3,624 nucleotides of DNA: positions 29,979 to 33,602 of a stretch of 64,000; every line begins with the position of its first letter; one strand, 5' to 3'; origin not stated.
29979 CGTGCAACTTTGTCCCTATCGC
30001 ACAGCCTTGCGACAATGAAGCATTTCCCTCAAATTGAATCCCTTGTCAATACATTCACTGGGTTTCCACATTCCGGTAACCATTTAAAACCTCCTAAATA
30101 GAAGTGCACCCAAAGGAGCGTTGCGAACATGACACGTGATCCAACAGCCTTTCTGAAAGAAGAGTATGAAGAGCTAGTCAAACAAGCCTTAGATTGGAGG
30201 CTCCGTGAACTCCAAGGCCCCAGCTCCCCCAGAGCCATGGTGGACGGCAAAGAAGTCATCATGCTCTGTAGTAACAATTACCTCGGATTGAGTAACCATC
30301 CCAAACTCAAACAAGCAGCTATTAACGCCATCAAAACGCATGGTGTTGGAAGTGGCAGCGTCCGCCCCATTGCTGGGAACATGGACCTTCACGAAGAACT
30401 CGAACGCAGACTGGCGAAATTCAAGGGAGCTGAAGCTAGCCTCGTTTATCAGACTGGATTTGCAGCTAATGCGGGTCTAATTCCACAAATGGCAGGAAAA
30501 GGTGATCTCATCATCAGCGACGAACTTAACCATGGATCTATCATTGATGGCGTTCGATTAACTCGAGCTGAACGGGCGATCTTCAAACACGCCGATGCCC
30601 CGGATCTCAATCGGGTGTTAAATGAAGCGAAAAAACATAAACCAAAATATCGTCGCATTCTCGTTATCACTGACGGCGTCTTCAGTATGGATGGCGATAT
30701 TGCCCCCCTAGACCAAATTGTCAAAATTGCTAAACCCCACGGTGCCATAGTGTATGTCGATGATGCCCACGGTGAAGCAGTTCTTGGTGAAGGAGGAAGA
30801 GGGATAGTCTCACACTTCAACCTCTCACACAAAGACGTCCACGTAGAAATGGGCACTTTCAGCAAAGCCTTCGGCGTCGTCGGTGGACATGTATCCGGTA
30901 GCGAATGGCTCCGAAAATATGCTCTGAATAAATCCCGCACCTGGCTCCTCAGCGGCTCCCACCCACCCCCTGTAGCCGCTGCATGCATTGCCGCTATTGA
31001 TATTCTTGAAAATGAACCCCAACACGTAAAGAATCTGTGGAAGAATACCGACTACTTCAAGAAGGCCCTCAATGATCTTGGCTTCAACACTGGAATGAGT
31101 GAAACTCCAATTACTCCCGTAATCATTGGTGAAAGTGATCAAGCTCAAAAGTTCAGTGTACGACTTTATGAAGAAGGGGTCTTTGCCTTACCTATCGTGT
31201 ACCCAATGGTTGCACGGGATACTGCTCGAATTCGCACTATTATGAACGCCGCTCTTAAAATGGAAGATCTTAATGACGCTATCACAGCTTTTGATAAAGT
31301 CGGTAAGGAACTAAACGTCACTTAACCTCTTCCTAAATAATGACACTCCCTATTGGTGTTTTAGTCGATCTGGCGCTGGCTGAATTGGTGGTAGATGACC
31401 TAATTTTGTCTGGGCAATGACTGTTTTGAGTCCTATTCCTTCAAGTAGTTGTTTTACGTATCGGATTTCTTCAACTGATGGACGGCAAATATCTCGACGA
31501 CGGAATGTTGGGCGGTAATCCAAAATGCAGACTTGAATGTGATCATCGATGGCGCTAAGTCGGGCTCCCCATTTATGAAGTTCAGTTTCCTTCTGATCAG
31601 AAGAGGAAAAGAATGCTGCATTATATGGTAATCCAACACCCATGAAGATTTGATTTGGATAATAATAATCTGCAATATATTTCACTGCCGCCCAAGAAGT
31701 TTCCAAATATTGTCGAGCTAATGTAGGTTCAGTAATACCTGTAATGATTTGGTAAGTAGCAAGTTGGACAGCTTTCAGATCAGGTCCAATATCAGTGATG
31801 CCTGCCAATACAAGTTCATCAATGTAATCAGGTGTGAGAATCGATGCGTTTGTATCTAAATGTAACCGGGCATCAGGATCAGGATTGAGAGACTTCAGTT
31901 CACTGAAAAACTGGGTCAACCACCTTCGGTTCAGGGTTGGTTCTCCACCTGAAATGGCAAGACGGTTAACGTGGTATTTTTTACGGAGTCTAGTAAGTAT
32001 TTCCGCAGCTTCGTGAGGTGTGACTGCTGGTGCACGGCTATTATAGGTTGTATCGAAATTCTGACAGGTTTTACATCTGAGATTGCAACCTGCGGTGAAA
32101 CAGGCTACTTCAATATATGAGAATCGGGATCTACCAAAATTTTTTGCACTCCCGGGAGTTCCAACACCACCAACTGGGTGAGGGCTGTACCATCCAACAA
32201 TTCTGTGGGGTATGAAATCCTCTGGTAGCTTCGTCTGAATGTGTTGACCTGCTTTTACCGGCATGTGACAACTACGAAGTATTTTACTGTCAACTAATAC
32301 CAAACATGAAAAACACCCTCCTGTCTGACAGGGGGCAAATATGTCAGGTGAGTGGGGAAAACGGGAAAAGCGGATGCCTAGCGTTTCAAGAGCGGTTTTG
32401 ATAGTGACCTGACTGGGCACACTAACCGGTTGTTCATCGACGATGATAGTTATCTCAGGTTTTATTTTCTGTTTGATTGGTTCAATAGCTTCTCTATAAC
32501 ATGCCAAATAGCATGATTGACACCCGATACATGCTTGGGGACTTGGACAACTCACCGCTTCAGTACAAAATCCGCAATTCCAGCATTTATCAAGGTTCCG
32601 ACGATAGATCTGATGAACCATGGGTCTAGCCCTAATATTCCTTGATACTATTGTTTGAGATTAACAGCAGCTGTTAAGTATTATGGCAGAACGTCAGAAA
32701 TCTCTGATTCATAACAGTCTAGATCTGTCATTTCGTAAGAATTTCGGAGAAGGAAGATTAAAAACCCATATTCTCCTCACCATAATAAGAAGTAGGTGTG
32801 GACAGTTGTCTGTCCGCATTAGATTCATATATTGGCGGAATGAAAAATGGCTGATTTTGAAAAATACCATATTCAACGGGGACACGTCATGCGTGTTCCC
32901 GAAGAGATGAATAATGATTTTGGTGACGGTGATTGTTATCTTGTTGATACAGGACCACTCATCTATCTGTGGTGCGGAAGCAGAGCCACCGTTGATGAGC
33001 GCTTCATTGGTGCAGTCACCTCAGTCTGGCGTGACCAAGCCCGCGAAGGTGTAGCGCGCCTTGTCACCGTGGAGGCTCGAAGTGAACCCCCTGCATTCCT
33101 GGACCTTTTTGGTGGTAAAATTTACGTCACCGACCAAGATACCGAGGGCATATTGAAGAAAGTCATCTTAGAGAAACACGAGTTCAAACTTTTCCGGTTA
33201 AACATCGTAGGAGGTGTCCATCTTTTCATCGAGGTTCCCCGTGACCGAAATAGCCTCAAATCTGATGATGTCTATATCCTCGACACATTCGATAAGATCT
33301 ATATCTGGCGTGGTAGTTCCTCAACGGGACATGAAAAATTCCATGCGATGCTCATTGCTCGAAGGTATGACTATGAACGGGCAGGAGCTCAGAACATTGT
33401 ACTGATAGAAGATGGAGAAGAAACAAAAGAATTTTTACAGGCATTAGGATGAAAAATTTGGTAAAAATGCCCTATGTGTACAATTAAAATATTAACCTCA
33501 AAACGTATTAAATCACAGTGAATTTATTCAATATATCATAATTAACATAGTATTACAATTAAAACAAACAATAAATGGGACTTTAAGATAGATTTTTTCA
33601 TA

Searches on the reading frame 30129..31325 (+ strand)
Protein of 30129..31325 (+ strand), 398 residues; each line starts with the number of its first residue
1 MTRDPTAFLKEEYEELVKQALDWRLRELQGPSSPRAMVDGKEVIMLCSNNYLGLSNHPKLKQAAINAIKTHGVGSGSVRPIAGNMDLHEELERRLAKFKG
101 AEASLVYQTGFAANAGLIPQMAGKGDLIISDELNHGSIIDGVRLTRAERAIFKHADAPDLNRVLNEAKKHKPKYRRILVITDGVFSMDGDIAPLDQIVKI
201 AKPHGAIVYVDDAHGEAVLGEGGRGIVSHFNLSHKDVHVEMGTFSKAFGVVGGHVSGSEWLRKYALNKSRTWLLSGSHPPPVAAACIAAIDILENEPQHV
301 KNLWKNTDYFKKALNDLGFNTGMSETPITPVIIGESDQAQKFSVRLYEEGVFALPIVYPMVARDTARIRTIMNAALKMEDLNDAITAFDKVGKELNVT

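Call 74: search_protein_families(library=pfam, proteins=[window:30129-31325:+], max_evalue=0.01)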
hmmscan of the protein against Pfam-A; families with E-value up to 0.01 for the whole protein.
window:30129-31325:+ (398 aa): 4 families
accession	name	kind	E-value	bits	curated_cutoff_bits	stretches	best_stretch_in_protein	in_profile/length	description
PF00155.27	Aminotran_1_2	-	5.2e-60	204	19.7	1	42-387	2-360/361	Aminotransferase class I and II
PF01053.26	Cys_Met_Meta_PP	-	1.6e-06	27.4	27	1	88-214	54-176/381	Cys/Met metabolism PLP-dependent enzyme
PF00266.25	Aminotran_5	-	0.00058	19.4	21.5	1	86-213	43-177/371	Aminotransferase class-V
PF01212.27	Beta_elim_lyase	-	0.0056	16.5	27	0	89-212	35-169/288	Beta-eliminating lyase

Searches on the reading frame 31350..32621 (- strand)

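Call 74: search_protein_families(library=pfam, proteins=[window:31350-32621:-], max_evalue=0.01)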
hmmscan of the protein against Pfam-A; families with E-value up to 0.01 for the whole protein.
window:31350-32621:- (423 aa): 5 families
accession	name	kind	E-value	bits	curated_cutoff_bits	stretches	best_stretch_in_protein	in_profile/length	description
PF04055.27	Radical_SAM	-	1e-17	65.2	29.5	1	175-332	3-152/166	Radical SAM superfamily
PF13353.11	Fer4_12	-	5e-11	43.5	22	1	172-250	8-85/137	4Fe-4S single cluster domain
PF13510.11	Fer2_4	-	5.6e-10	39.6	22.8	1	56-131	3-80/82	2Fe-2S iron-sulfur cluster binding domain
PF14697.11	Fer4_21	-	0.0025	18.3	35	1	29-61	6-38/59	4Fe-4S dicluster domain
PF00037.32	Fer4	-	0.0057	16.9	21.1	0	9-22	4-17/24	4Fe-4S binding domain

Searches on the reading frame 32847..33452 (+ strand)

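Call 74: search_protein_families(library=pfam, proteins=[window:32847-33452:+], max_evalue=0.01)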
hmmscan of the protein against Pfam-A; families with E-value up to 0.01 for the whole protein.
window:32847-33452:+ (201 aa): 2 families
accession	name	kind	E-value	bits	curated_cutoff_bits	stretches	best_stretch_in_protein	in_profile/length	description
PF00626.27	Gelsolin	-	1.7e-24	85.9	21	2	127-197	5-76/76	Gelsolin repeat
PF25480.1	DUF7904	-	1.6e-12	47.5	30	2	150-201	44-93/100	Domain of unknown function (DUF7904)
